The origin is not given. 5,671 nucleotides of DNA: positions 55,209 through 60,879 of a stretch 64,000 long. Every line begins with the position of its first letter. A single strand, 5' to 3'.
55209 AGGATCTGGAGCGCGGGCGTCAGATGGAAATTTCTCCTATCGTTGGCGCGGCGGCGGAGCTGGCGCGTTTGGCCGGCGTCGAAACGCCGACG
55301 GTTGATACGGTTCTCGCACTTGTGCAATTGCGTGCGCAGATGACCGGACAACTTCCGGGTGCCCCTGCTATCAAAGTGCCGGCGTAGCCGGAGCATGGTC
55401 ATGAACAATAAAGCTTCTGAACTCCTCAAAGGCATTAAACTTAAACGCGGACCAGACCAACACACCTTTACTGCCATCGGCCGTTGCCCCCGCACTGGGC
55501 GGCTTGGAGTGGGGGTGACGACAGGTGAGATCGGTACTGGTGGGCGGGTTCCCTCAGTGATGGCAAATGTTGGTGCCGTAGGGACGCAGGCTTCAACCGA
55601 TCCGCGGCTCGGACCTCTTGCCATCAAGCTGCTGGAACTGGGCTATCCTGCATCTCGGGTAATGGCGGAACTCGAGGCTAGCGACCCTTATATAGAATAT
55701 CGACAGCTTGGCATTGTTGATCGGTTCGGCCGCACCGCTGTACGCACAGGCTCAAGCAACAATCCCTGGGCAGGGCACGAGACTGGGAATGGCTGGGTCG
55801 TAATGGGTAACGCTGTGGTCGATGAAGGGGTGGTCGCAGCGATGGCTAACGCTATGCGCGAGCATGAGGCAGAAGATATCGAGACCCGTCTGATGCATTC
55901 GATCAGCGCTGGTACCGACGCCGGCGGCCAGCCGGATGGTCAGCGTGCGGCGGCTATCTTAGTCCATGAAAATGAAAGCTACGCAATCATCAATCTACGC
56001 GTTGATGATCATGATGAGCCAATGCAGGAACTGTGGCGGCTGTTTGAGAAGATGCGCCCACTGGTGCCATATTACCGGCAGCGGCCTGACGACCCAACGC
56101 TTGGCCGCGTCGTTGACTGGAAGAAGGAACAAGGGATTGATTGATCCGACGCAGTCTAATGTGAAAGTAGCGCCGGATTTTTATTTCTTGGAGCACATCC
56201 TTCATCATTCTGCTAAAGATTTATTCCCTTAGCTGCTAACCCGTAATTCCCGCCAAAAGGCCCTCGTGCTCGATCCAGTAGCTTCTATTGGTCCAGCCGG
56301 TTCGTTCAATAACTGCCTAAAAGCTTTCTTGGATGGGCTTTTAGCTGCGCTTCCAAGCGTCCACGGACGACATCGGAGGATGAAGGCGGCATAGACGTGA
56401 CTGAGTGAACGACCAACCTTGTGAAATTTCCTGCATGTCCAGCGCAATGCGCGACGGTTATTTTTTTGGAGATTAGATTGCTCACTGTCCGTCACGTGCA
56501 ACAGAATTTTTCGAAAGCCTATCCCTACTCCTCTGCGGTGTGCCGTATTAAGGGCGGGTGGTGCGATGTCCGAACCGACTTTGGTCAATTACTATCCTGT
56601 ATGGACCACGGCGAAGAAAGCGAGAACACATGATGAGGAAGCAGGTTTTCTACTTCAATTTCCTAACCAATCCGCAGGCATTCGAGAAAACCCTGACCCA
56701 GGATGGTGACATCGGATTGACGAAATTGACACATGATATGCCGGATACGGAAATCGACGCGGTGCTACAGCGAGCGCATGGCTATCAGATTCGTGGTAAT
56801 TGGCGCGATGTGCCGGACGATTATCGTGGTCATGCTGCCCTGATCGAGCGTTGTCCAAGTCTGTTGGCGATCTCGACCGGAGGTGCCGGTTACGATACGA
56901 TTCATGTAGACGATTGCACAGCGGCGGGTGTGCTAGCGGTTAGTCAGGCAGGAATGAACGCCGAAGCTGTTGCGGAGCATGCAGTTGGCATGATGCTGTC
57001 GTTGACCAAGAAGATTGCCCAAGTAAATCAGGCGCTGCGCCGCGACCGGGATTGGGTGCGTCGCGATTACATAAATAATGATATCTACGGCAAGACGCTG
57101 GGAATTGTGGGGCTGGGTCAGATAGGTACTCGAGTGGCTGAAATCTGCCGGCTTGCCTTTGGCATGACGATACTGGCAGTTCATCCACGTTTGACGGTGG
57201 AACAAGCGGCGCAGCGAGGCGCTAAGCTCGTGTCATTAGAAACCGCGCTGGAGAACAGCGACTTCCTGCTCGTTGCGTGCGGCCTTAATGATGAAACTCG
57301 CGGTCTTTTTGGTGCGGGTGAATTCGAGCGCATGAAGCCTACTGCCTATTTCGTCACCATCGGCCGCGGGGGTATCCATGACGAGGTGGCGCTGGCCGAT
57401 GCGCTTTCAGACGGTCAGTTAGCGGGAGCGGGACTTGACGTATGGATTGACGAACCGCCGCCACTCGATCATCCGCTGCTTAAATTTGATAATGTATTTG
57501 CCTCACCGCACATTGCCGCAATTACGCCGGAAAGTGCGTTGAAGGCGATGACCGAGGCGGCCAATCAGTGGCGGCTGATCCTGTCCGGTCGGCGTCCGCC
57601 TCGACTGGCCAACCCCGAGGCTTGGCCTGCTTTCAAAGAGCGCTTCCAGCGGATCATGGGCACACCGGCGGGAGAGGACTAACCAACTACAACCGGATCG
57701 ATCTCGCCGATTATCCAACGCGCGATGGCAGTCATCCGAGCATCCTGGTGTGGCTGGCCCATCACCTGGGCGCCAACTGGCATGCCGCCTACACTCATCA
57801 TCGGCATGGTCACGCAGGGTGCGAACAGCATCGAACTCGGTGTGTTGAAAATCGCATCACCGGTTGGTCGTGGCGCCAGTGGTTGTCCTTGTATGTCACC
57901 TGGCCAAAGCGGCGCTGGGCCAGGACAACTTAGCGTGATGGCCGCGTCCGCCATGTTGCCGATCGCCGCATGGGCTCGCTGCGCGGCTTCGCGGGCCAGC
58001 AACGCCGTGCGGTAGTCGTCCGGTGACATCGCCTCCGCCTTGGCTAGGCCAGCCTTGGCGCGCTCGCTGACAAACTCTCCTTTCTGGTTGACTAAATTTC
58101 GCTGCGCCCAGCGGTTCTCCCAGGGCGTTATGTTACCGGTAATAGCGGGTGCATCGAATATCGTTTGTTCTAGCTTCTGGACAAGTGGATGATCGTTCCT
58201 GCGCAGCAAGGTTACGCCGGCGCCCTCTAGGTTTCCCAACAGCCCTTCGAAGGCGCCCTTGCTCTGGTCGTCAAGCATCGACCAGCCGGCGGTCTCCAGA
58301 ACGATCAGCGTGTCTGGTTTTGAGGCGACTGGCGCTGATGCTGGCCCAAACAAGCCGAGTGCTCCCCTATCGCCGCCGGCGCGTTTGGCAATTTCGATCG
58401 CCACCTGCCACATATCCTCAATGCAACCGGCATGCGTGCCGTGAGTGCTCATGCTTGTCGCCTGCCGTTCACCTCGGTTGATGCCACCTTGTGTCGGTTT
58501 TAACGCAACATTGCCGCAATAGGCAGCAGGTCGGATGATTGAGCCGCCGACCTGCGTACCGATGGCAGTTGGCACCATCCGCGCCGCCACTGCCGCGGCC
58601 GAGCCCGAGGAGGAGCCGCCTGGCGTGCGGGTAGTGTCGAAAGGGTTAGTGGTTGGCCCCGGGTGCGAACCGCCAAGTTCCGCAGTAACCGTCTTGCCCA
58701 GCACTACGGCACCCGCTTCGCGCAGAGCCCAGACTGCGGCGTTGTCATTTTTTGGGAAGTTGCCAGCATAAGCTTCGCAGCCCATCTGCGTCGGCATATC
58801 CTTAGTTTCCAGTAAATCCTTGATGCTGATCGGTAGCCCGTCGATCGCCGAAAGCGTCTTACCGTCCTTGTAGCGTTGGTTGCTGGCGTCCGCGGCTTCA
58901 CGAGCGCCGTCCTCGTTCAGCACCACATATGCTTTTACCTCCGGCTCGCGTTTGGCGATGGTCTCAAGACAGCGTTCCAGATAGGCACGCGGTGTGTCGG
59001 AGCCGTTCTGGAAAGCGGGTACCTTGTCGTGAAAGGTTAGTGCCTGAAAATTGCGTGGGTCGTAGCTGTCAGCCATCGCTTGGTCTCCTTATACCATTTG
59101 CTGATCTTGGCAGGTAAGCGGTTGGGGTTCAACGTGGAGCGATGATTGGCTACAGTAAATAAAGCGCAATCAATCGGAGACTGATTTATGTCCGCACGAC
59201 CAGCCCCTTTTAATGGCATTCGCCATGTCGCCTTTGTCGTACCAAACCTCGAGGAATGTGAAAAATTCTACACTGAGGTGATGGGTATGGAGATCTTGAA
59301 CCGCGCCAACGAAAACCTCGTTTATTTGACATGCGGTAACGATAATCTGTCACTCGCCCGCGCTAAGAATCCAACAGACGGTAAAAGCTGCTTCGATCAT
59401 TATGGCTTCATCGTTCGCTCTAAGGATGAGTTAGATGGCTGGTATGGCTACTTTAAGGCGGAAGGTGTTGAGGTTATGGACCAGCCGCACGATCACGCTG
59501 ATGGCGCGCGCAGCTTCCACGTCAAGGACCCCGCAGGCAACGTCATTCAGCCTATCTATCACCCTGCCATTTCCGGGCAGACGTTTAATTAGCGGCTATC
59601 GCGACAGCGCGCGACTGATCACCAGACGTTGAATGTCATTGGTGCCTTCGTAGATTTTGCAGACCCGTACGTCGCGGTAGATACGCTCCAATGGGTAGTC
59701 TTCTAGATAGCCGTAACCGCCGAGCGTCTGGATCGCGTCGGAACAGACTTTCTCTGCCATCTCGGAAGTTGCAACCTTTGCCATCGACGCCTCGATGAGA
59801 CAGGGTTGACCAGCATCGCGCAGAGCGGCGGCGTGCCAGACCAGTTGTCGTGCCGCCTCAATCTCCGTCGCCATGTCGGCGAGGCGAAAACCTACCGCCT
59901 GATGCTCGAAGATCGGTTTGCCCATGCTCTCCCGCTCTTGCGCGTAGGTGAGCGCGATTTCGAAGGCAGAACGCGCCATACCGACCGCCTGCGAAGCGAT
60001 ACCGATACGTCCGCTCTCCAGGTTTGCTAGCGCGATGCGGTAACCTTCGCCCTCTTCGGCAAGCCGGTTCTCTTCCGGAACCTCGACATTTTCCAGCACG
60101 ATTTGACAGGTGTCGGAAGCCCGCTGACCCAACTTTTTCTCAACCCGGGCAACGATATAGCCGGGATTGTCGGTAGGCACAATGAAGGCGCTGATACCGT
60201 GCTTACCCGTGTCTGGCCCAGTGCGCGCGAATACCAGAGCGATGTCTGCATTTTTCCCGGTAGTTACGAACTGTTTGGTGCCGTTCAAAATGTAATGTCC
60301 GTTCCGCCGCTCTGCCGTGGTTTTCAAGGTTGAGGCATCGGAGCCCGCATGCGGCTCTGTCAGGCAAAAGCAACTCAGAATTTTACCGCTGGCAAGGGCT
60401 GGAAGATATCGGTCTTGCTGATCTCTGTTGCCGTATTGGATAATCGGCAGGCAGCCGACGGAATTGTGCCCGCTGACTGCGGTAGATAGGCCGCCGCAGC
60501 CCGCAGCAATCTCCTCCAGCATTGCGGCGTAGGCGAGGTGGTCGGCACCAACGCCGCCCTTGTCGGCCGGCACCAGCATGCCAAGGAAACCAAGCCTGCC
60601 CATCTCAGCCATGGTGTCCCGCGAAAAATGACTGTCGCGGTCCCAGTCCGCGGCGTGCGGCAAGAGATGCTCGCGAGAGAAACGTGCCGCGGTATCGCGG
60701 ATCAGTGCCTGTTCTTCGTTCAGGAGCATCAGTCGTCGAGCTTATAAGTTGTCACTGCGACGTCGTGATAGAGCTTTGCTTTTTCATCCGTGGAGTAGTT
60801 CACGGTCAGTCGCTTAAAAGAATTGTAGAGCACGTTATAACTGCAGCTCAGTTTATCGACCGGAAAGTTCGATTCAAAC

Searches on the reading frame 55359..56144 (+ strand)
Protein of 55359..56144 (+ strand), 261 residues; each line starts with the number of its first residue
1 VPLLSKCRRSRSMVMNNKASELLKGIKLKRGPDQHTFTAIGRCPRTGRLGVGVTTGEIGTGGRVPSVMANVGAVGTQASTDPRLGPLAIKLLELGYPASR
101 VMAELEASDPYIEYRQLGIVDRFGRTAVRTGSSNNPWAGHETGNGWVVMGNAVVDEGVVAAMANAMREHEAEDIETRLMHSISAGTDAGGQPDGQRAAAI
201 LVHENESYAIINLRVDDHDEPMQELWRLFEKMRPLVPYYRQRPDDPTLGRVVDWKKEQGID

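Call 40: search_protein_families(library=pfam, proteins=[window:55359-56144:+])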
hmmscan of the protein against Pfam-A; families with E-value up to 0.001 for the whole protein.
window:55359-56144:+ (261 aa): 1 family
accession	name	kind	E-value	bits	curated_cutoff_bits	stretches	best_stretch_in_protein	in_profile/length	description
PF06267.17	DUF1028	-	1.6e-55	188.4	26.2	1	36-225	1-193/193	Family of unknown function (DUF1028)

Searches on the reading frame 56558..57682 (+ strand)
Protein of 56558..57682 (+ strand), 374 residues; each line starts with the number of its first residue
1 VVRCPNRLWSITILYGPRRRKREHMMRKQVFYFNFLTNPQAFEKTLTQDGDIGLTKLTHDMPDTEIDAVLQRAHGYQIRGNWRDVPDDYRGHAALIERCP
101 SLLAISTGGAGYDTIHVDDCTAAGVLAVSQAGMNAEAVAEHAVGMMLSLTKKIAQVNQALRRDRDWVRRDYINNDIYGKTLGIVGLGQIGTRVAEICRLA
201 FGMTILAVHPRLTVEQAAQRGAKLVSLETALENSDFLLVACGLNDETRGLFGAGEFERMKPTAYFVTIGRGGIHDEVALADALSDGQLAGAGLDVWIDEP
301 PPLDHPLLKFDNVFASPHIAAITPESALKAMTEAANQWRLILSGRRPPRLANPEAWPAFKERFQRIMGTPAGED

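Call 40: search_protein_families(library=pfam, proteins=[window:56558-57682:+])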
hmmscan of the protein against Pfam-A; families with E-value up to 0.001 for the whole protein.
window:56558-57682:+ (374 aa): 2 families
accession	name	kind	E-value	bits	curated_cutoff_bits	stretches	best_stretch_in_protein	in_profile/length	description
PF02826.25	2-Hacid_dh_C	-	1.2e-55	188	25.1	1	143-320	1-178/178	D-isomer specific 2-hydroxyacid dehydrogenase, NAD binding domain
PF00389.36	2-Hacid_dh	-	5.3e-13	49.3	24.6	1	65-351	32-133/134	D-isomer specific 2-hydroxyacid dehydrogenase, catalytic domain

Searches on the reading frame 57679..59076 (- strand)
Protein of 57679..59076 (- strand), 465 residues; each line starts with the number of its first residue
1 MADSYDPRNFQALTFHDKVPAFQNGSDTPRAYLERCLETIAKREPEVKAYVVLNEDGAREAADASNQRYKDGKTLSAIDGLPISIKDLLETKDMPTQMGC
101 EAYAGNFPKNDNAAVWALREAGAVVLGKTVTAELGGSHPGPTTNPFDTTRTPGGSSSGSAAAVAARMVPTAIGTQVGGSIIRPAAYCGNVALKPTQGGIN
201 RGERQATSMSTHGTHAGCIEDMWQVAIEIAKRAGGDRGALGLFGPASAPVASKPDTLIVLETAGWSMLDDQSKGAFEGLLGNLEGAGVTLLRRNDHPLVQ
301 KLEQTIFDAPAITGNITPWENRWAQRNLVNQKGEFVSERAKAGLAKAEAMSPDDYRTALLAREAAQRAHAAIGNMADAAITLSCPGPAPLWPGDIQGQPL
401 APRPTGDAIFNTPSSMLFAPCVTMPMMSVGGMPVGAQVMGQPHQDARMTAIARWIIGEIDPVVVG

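Call 40: search_protein_families(library=pfam, proteins=[window:57679-59076:-])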
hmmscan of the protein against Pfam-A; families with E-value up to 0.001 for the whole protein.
window:57679-59076:- (465 aa): 1 family
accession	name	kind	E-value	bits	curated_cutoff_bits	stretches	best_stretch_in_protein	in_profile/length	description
PF01425.27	Amidase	-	5.2e-62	210.8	27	1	33-447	3-443/445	Amidase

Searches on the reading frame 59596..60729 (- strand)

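Call 40: search_protein_families(library=pfam, proteins=[window:59596-60729:-])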
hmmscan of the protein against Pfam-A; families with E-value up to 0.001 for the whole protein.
window:59596-60729:- (377 aa): 5 families
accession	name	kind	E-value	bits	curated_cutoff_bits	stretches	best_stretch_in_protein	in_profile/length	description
PF00441.29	Acyl-CoA_dh_1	-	4.9e-52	176.5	22.4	1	227-375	1-149/150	Acyl-CoA dehydrogenase, C-terminal domain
PF02771.21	Acyl-CoA_dh_N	-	3.8e-36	124.3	22.9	1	4-116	1-113/113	Acyl-CoA dehydrogenase, N-terminal domain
PF08028.16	Acyl-CoA_dh_2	-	8.2e-31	107.5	22.7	1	242-364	1-133/134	Acyl-CoA dehydrogenase, C-terminal domain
PF02770.24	Acyl-CoA_dh_M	-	1.3e-27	96.3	33.3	1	120-215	1-97/97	Acyl-CoA dehydrogenase, middle domain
PF22924.1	ACOX_C_alpha1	-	1.1e-07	32.3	27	1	307-375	100-168/169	Acyl-CoA oxidase, C-alpha1 domain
